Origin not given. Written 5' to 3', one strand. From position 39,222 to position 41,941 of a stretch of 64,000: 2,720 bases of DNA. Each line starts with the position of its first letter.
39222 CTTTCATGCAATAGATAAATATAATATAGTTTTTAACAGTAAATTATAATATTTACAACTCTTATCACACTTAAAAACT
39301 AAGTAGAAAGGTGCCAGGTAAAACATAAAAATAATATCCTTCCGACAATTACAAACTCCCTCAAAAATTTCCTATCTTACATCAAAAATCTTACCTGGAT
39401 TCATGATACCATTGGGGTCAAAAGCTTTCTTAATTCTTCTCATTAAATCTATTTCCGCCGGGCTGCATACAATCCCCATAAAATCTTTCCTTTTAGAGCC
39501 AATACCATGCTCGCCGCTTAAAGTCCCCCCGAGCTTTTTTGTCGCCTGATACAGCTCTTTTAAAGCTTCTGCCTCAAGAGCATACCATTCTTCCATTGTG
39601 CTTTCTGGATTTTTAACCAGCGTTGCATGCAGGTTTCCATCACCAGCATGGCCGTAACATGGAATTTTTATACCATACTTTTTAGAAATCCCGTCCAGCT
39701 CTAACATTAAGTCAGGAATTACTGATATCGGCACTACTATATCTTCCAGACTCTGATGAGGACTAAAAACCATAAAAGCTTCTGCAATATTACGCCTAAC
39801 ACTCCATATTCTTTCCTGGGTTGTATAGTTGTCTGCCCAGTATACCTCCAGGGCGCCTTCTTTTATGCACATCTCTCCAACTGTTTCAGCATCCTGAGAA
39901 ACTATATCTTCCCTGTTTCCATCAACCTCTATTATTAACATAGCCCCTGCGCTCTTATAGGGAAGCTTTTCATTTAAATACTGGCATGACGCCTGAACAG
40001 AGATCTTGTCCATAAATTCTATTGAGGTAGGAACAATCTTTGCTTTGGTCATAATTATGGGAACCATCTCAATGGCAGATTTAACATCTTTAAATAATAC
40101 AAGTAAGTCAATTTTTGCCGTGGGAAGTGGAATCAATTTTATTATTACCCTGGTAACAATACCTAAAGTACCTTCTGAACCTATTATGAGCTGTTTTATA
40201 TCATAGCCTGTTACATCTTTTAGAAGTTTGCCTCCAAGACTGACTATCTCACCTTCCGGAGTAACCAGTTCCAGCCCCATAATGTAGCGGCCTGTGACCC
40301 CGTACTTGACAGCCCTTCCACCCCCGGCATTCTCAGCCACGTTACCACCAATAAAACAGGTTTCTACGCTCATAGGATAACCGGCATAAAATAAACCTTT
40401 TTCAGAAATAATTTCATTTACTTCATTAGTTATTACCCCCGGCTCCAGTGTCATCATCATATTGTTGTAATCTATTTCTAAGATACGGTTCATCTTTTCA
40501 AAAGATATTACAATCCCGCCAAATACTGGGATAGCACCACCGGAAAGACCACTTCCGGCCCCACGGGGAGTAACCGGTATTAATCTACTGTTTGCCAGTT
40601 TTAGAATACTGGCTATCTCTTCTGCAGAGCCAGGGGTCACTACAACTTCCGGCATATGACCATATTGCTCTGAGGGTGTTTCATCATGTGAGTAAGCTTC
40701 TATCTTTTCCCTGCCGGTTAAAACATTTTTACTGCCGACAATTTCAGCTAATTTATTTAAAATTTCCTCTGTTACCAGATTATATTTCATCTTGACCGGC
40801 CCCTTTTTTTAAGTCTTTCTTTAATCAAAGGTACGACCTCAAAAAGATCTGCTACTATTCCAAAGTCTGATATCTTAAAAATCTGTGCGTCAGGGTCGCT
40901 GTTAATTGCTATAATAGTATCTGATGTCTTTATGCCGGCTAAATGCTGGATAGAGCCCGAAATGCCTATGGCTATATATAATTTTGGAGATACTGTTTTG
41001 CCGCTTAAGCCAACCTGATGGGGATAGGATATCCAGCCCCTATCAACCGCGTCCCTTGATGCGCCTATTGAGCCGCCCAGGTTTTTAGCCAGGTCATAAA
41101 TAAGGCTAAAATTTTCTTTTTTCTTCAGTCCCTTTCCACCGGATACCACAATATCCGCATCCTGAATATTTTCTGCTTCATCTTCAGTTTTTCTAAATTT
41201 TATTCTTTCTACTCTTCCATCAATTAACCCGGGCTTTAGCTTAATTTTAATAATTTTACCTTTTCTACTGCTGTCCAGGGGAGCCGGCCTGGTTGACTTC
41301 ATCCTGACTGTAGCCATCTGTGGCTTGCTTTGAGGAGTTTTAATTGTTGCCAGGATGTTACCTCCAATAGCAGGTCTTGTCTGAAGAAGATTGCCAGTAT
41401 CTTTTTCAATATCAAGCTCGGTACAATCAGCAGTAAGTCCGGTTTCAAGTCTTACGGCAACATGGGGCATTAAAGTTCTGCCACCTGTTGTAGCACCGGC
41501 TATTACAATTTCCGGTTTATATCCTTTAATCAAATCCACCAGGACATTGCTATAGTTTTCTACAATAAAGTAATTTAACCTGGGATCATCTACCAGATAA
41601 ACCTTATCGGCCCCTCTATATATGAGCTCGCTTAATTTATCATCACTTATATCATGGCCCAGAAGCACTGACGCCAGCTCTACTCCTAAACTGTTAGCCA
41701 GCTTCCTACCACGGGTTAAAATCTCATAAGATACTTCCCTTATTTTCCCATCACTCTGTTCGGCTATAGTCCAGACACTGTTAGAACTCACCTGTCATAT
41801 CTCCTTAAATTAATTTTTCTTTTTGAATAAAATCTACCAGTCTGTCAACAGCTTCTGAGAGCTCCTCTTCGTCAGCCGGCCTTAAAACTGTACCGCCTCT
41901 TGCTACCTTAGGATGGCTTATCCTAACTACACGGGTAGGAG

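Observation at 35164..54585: ~20-kb amino-sugar/lactyl-ether catabolic island with two EtfAB pairs and three FAD-linked GlcD-like dehydrogenases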

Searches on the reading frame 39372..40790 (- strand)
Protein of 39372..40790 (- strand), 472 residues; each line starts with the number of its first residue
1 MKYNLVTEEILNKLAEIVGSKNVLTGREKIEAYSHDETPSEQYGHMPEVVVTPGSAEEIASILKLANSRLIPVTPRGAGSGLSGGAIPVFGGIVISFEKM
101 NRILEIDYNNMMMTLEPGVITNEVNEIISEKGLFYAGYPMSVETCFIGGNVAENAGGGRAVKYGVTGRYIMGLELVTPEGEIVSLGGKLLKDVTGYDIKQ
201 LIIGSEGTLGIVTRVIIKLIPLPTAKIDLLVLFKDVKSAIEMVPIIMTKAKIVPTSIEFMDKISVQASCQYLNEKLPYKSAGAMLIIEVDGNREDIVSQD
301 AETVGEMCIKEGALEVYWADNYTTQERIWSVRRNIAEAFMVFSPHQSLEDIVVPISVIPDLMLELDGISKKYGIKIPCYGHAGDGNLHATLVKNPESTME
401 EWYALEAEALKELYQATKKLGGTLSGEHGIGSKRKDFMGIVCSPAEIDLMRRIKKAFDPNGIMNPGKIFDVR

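Call 4: search_protein_families(library=pfam, proteins=[window:39372-40790:-])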
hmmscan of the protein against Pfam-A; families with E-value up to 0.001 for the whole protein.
window:39372-40790:- (472 aa): 2 families
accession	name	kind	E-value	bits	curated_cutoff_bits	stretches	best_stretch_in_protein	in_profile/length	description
PF02913.24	FAD-oxidase_C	-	7.2e-58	196.7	21.2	1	225-468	4-248/248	FAD linked oxidases, C-terminal domain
PF01565.28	FAD_binding_4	-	7.3e-40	136.3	26.4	1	47-185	1-138/139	FAD binding domain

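Call 6: search_protein_families(library=ncbifam, proteins=[window:39372-40790:-], max_evalue=0.00001)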
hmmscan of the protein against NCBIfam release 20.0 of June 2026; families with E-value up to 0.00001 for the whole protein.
window:39372-40790:- (472 aa): 9 families
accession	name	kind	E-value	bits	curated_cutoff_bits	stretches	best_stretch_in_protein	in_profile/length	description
TIGR00387.1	glcD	equivalog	1.1e-126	423.1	567.9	1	50-467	1-413/413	glycolate oxidase subunit GlcD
NF008408.0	PRK11230.1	equivalog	4.8e-91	305.7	897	1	8-467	19-470/499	glycolate oxidase subunit GlcD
NF049975.1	2HglutDHaseYdiJ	equivalog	3.7e-39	134.2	1350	2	192-468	251-539/1018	D-2-hydroxyglutarate dehydrogenase YdiJ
NF008439.0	PRK11282.1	equivalog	2.3e-28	99.1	284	1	59-249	11-199/358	glycolate oxidase subunit GlcE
TIGR01678.1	FAD_lactone_ox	subfamily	1.9e-15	56.7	396.8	1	42-221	10-180/438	sugar 1,4-lactone oxidase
TIGR01679.1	bact_FAD_ox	subfamily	1.3e-12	47.3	292.25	1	46-222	11-175/419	FAD-linked oxidoreductase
NF053785.1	DcplphribOxDprE1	equivalog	3.7e-10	39.6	500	1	50-227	18-188/449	decaprenylphosphoryl-beta-D-ribose oxidase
NF041227.1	BagG_FevA2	exception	1.6e-07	30.3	850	1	43-222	42-210/455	bagremycin/ferroverdin biosynthesis FAD-dependent oxygenase BagG/FevA2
TIGR01676.1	GLDHase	equivalog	3.4e-06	26.2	458.25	1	49-217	64-223/541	L-galactonolactone dehydrogenase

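Call 15: search_solved_structures(query=window:39372-40790:-, max_evalue=1e-20)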
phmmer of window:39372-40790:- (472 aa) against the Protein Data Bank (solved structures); distinct sequences matched with E-value up to 1e-20: 25.
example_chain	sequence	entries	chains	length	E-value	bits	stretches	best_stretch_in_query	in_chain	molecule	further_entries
7qh2_C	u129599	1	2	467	2.4e-106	359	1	3-469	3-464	Lactate dehydrogenase (NAD(+),ferredoxin) subunit LctD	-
9qgz_A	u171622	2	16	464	1.6e-77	264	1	11-470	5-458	Glycolate oxidase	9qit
3pm9_A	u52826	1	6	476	1.6e-73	250.8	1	7-468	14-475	Putative oxidoreductase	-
8jdc_A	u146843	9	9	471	2.7e-66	227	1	7-468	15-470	Probable D-lactate dehydrogenase, mitochondrial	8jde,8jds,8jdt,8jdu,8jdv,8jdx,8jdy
8jdb_A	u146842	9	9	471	6.5e-65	222.4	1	7-468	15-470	Probable D-lactate dehydrogenase, mitochondrial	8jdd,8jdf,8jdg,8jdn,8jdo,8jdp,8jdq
6lpn_A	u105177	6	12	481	2.6e-59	203.9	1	46-468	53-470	D-2-hydroxyglutarate dehydrogenase, mitochondrial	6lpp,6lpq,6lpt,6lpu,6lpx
2uuu_A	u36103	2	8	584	2.4e-28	101.9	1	43-270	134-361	ALKYLDIHYDROXYACETONEPHOSPHATE SYNTHASE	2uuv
4bc7_A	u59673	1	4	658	6.4e-25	90.6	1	43-265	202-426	ALKYLDIHYDROXYACETONEPHOSPHATE SYNTHASE, PEROXISOMAL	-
4bby_A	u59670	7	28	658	6.4e-25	90.6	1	43-265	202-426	ALKYLDIHYDROXYACETONEPHOSPHATE SYNTHASE, PEROXISOMAL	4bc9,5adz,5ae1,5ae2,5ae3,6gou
4bca_A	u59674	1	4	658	6.4e-25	90.6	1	43-265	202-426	ALKYLDIHYDROXYACETONEPHOSPHATE SYNTHASE, PEROXISOMAL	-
8s7w_A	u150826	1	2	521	1.1e-21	79.9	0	10-242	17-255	Oxidoreductase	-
8s7q_A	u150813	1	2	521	1.3e-21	79.6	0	10-242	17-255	Oxidoreductase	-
5fxd_A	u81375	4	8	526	1.4e-21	79.6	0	10-251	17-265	PROBABLE VANILLYL-ALCOHOL OXIDASE | EUGENOL OXIDASE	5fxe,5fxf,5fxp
8s7r_A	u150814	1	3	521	1.5e-21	79.5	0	10-242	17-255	Oxidoreductase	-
8s7n_A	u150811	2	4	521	2e-21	79.1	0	10-242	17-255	Oxidoreductase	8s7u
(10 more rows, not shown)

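Call 41: search_solved_structures(query=window:39372-40790:-, max_evalue=1e-90, show_alignments=1)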
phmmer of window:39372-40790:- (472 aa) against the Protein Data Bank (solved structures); distinct sequences matched with E-value up to 1e-90: 1.
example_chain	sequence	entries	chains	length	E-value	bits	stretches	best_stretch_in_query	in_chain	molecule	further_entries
7qh2_C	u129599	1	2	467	2.4e-106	359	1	3-469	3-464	Lactate dehydrogenase (NAD(+),ferredoxin) subunit LctD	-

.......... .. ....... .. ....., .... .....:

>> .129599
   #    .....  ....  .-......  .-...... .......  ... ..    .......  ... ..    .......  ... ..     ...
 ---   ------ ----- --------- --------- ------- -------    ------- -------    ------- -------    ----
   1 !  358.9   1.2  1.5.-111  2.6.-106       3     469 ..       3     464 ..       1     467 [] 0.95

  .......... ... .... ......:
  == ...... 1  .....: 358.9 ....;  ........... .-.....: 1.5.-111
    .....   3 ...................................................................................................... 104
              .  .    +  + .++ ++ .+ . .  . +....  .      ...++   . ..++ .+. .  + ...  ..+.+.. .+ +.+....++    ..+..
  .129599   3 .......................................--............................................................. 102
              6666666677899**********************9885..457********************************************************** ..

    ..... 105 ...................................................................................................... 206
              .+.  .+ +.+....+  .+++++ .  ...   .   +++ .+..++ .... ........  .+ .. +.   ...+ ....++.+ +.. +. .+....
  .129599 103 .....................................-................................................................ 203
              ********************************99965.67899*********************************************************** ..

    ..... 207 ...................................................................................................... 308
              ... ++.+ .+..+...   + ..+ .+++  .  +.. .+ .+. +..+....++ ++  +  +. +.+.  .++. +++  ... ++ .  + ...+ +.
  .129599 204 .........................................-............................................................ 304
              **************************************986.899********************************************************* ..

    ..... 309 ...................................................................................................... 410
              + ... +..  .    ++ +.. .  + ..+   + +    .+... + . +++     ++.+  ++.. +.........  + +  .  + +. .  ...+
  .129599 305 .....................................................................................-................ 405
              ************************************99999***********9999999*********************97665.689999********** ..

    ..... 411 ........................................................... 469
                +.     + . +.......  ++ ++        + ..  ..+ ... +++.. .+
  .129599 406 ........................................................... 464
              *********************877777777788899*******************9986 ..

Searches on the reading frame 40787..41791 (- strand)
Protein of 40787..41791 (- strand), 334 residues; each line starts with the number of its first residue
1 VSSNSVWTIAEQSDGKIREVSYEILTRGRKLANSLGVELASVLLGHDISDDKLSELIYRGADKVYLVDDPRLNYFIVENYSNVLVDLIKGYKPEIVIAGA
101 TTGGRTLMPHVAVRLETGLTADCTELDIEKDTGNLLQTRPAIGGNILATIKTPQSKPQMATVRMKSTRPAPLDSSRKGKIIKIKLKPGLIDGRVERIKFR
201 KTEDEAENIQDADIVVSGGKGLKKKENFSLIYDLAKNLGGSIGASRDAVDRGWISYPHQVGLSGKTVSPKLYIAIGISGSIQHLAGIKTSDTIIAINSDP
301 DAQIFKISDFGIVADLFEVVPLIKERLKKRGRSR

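Call 4: search_protein_families(library=pfam, proteins=[window:40787-41791:-])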
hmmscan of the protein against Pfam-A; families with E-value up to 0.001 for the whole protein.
window:40787-41791:- (334 aa): 2 families
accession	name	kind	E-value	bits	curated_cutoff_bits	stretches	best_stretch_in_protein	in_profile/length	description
PF01012.27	ETF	-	4.5e-48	163.9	26.7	1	6-185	1-178/181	Electron transfer flavoprotein domain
PF00766.25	ETF_alpha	-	4.7e-36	123.1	27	1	208-288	1-81/81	Electron transfer flavoprotein FAD-binding domain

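Call 6: search_protein_families(library=ncbifam, proteins=[window:40787-41791:-], max_evalue=0.00001)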
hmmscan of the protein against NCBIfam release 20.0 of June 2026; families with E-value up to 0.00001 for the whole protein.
window:40787-41791:- (334 aa): 5 families
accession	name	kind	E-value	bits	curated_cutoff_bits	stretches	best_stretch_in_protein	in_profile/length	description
NF042970.1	AcrlCoAredClosAcrA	equivalog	5.2e-91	305.4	600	2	132-329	157-359/360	acryloyl-CoA reductase electron transfer subunit beta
NF038209.1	mft_etfA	equivalog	7.2e-36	124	240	1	79-327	59-302/303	mycofactocin-associated electron transfer flavoprotein alpha subunit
NF002889.0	PRK03363.1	equivalog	2.1e-34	119.3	549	1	53-325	41-309/313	electron transfer flavoprotein subunit alpha/FixB family protein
NF008884.0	PRK11916.1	equivalog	1.5e-31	109.9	528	1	51-328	39-311/312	electron transfer flavoprotein subunit alpha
NF051845.1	EtFlavAlphaProt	equivalog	1.6e-29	103.1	600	1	9-321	96-393/406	electron transfer flavoprotein subunit alpha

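Call 28: search_solved_structures(query=window:40787-41791:-, max_evalue=1e-20)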
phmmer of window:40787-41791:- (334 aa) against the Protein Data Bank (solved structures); distinct sequences matched with E-value up to 1e-20: 15.
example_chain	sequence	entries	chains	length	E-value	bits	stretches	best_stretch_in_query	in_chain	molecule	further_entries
6fah_A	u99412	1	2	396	3.6e-94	318.9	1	5-331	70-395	Caffeyl-CoA reductase-Etf complex subunit CarE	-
4kpu_A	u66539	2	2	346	1.3e-91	310.4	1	4-329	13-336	Electron transfer flavoprotein alpha subunit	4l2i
7koe_B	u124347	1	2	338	5.9e-80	272.2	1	6-329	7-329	Electron transfer flavoprotein, alpha subunit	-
5ol2_A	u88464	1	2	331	5.2e-74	252.7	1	5-327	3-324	Electron transfer flavoprotein large subunit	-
7qh2_A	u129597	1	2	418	1.7e-72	247.7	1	10-323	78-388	Lactate dehydrogenase (NAD(+),ferredoxin) subunit LctC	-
1efv_A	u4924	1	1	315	8.2e-50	173.2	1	8-330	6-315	ELECTRON TRANSFER FLAVOPROTEIN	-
1t9g_R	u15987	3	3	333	9e-50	173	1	8-330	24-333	Electron transfer flavoprotein alpha-subunit, mitochondrial | Electron transfer flavoprotein alpha-subunit, mitochondrial precursor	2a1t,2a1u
1efp_A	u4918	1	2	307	3.4e-43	151.4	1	59-324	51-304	PROTEIN (ELECTRON TRANSFER FLAVOPROTEIN)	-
5ow0_A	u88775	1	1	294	4.9e-36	127.9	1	72-329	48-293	Electron transfer flavoprotein, alpha subunit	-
3ih5_A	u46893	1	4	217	6.8e-31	111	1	3-191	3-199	Electron transfer flavoprotein alpha-subunit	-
1o94_D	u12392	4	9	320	4.2e-30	108.4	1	6-327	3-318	ELECTRON TRANSFER FLAVOPROTEIN ALPHA-SUBUNIT | ELECTRON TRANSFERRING FLAVOPROTEIN ALPHA-SUBUNIT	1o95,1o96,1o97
3clu_D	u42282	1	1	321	9.6e-30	107.2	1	6-327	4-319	Electron transfer flavoprotein subunit alpha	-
3clt_D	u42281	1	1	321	1.8e-29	106.4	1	6-327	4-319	Electron transfer flavoprotein subunit alpha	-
3clr_D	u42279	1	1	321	2.4e-29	105.9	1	6-327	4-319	Electron transfer flavoprotein subunit alpha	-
3cls_D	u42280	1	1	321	3.9e-29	105.2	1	6-327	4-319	Electron transfer flavoprotein subunit alpha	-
